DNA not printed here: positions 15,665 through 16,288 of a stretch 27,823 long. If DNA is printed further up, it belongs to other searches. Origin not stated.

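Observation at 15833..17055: Candidate metal-sensing ribosome-arrest leader (CxxC plus RAPP) controlling a type IV pilin-like DUF1559 gene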

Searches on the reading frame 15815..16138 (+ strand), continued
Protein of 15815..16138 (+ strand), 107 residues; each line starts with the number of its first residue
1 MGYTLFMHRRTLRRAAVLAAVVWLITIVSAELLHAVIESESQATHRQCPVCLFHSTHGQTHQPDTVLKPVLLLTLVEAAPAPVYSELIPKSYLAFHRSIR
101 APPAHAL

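Call 43: search_protein_families(library=pfam, proteins=[L027:4397-5326:+, L027:5351-5971:+, L027:5968-6369:+, L027:6417-7094:+, L030:1562-2488:+, L030:2505-3140:+, L028:4508-5437:+, L026:6676-7179:+, L026:7194-7832:+], max_evalue=1)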
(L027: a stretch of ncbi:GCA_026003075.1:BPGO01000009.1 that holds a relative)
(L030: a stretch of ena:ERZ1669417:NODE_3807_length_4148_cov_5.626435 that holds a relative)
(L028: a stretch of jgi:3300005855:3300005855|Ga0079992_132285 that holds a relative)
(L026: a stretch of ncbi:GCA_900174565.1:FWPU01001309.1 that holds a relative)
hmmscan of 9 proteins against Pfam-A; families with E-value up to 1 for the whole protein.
L027:4397-5326:+ (309 aa): 2 families
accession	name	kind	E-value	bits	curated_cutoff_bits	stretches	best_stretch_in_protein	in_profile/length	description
PF00404.24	Dockerin_1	-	0.0039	17.8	22.9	1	253-297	1-52/57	Dockerin type I domain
PF16640.11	Big_3_5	-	0.2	12.6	35.5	1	160-226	11-68/88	Bacterial Ig-like domain (group 3)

L027:5351-5971:+ (206 aa): 2 families
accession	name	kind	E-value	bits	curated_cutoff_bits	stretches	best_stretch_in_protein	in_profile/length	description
PF07589.16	PEP-CTERM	-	2.9e-06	27.6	20.7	1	179-201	2-24/24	PEP-CTERM motif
PF17843.6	MycE_N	-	0.047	14.8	27.3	1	17-69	49-101/111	MycE methyltransferase N-terminal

L027:5968-6369:+ (133 aa): 1 family
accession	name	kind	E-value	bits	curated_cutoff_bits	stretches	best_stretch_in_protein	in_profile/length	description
PF02635.20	DsrE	-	0.00034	21.2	22.7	1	27-84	27-90/116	DsrE/DsrF-like family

L027:6417-7094:+ (225 aa): 3 families
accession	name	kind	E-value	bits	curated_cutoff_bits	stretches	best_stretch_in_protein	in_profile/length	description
PF07596.16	SBP_bac_10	-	1e-08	36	23.3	1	31-80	2-55/268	Protein of unknown function (DUF1559)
PF07963.17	N_methyl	-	3.2e-08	33.2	21.2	1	2-26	3-27/27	Prokaryotic N-terminal methylation motif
PF03839.21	Sec62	-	0.075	13.3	27.8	0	11-29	104-122/191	Translocation protein Sec62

L030:1562-2488:+ (308 aa): 1 family
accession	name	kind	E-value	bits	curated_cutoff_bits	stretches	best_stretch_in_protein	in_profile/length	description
PF00404.24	Dockerin_1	-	0.004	17.8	22.9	1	250-296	1-52/57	Dockerin type I domain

L030:2505-3140:+ (211 aa): 1 family
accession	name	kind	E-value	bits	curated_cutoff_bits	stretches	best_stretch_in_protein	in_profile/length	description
PF07589.16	PEP-CTERM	-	0.0034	17.8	20.7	1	175-195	2-23/24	PEP-CTERM motif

L028:4508-5437:+ (309 aa): 5 families
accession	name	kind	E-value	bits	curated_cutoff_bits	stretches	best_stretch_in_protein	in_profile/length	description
PF00404.24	Dockerin_1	-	0.0008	20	22.9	1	250-296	1-52/57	Dockerin type I domain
PF20582.4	UPF0758_N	-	0.026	15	27.1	0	255-277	18-40/77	UPF0758 N-terminal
PF13886.12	TM7S3_TM198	-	0.075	13.1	29.2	1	32-70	120-158/199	TM7S3/TM198-like domain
PF13405.12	EF-hand_6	-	0.38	11.1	25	0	281-301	10-30/30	EF-hand domain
PF13499.12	EF-hand_7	-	0.45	11.3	30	0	281-304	12-32/67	EF-hand domain pair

L026:6676-7179:+ (167 aa): 1 family
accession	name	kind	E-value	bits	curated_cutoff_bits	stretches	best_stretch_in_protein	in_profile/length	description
PF07596.16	SBP_bac_10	-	1.8e-09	38.5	23.3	1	39-74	2-36/268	Protein of unknown function (DUF1559)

L026:7194-7832:+ (212 aa): 0 families

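Call 83: search_solved_structures(query=L027:4397-5326:+, max_evalue=1)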
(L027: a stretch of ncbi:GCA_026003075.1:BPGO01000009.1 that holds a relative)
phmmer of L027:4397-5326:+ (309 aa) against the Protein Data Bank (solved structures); distinct sequences matched with E-value up to 1: 11.
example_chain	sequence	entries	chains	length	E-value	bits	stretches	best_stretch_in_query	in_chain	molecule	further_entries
2y3n_B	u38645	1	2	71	0.00096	21.9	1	253-303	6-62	CELLULOSOMAL FAMILY-48 PROCESSIVE GLYCOSIDE HYDROLASE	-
4wi0_B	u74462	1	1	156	0.0072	19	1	216-305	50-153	Cellulosomal scaffoldin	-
4u3s_B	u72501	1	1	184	0.009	18.7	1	216-304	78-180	Cellulosomal scaffoldin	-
6kg9_A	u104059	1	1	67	0.024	17.3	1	250-298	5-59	And cellulose-binding endoglucanase family 9 CelL ortholog dockerin domain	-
5lxv_B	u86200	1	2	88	0.033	16.9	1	251-295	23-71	Carbohydrate-binding protein WP_009985128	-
6kge_D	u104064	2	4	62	0.049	16.3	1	251-298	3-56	And cellulose-binding endoglucanase family 9 CelL ortholog dockerin domain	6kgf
6kgc_B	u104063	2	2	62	0.066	15.9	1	251-298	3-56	And cellulose-binding endoglucanase family 9 CelL ortholog dockerin domain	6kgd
2jnk_A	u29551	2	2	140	0.33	13.6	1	252-297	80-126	Hyalurononglucosaminidase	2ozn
2b59_B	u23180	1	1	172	0.39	13.4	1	213-305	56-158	Cellulosomal scaffolding protein A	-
2ccl_B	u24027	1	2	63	0.45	13.2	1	252-297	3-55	ENDO-1,4-BETA-XYLANASE Y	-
9gvb_B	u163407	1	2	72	0.55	12.8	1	276-304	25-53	Group 2 dockerin from R. flavefaciens FD-1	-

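Call 84: search_protein_families(library=ncbifam, proteins=[L027:4397-5326:+, L027:5351-5971:+, L027:5968-6369:+, L027:6417-7094:+], max_evalue=0.01)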
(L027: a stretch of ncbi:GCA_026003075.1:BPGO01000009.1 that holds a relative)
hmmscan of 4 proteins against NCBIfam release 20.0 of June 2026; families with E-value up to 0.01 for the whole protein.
L027:4397-5326:+ (309 aa): 0 families

L027:5351-5971:+ (206 aa): 9 families
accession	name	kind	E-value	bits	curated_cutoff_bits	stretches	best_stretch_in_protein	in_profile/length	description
NF033554.9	floc_PepA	equivalog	3.7e-07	30.2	80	1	154-202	210-260/261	flocculation-associated PEP-CTERM protein PepA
TIGR02595.1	PEP_CTERM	domain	1.9e-06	28.3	16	1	179-202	1-23/24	PEP-CTERM sorting domain-containing protein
NF041538.1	PEP_EDSA_1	subfamily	5.6e-06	26.2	100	1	176-202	282-307/307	EDSAP-1 family PEP-CTERM protein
NF038129.1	PEP_NF038129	equivalog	2.4e-05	24.3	65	1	152-202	141-194/194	NF038129 family PEP-CTERM protein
NF038125.1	PEP_CTERM_THxN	subfamily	2.6e-05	23.9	85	1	177-202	221-246/246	THxN family PEP-CTERM protein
TIGR03370.1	VPLPA-CTERM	domain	0.0012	18.8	25.35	1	184-202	6-24/25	VPLPA-CTERM sorting domain-containing protein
NF041927.1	Xrt_dep_XDP1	equivalog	0.0024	17.9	125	1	179-202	219-242/242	exosortase-dependent surface protein XDP1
NF038118.1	PEP_CTERM_CCXG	equivalog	0.0038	16.9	90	1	154-202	155-199/199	CCXG family PEP-CTERM protein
NF038124.1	PEP_CTERM_TLD_A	exception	0.0093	15.6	100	0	172-201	204-235/235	PEP_CTERM-anchored TLD domain-containing protein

L027:5968-6369:+ (133 aa): 2 families
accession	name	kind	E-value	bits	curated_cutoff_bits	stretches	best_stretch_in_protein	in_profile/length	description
NF040913.1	DsrE_rel_ELSE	equivalog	6.6e-61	203.6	152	1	1-133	1-125/125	SaoD/DsrE family protein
NF040732.3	DsrE_rel_SaoD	equivalog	4.9e-35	120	169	2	1-82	1-81/110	DsrE-related protein SaoD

L027:6417-7094:+ (225 aa): 17 families
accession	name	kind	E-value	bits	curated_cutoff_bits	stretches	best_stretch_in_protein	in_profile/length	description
NF041775.1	typeIV_PilA_Myxo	equivalog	1.2e-09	38.5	400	1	2-54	9-61/214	type IV pilin protein PilA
TIGR01710.1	typeII_sec_gspG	equivalog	2.7e-09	37.2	88.85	1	5-64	2-60/134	type II secretion system major pseudopilin GspG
NF007862.0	PRK10574.1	equivalog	4.4e-09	36.6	138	1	2-54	3-55/145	prepilin peptidase-dependent pilin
TIGR02532.1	IV_pilin_GFxxxE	domain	3.9e-08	32.8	16.3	1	4-25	2-23/24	prepilin-type N-terminal cleavage/methylation domain-containing protein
NF040999.1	pilin_ComGC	equivalog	1e-06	28.8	75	1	4-56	2-54/84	competence type IV pilus major pilin ComGC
TIGR01708.2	typeII_sec_gspH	equivalog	1.9e-06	28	80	1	4-40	2-38/169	type II secretion system minor pseudopilin GspH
TIGR04294.2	pre_pil_HX9DG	domain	4.2e-06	26.4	19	1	189-206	4-21/22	H-X9-DG-CTERM domain-containing protein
NF041013.1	T4P_ComGE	equivalog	1.2e-05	25.3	49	1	4-47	4-47/83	competence type IV pilus minor pilin ComGE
TIGR02596.1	TIGR02596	subfamily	3.6e-05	23.9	70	1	6-54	1-50/196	Verru_Chthon cassette protein D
NF047828.1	T3SSXpsI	equivalog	9.6e-05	22.4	150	1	4-89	2-88/132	type II secretion system protein XpsI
NF007800.0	PRK10506.1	equivalog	0.00012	22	158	1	2-48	7-53/163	prepilin peptidase-dependent protein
NF040982.1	ComGD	equivalog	0.00022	21.6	70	1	4-52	2-50/139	competence type IV pilus minor pilin ComGD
TIGR01711.1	gspJ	equivalog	0.00031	20.6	64.85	1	5-40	2-41/192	type II secretion system minor pseudopilin GspJ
TIGR01707.1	gspI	equivalog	0.00042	20.8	44.35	1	5-51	1-41/101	type II secretion system minor pseudopilin GspI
TIGR02599.1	TIGR02599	subfamily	0.00095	18.5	256.5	1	5-41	1-37/361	Verru_Chthon cassette protein C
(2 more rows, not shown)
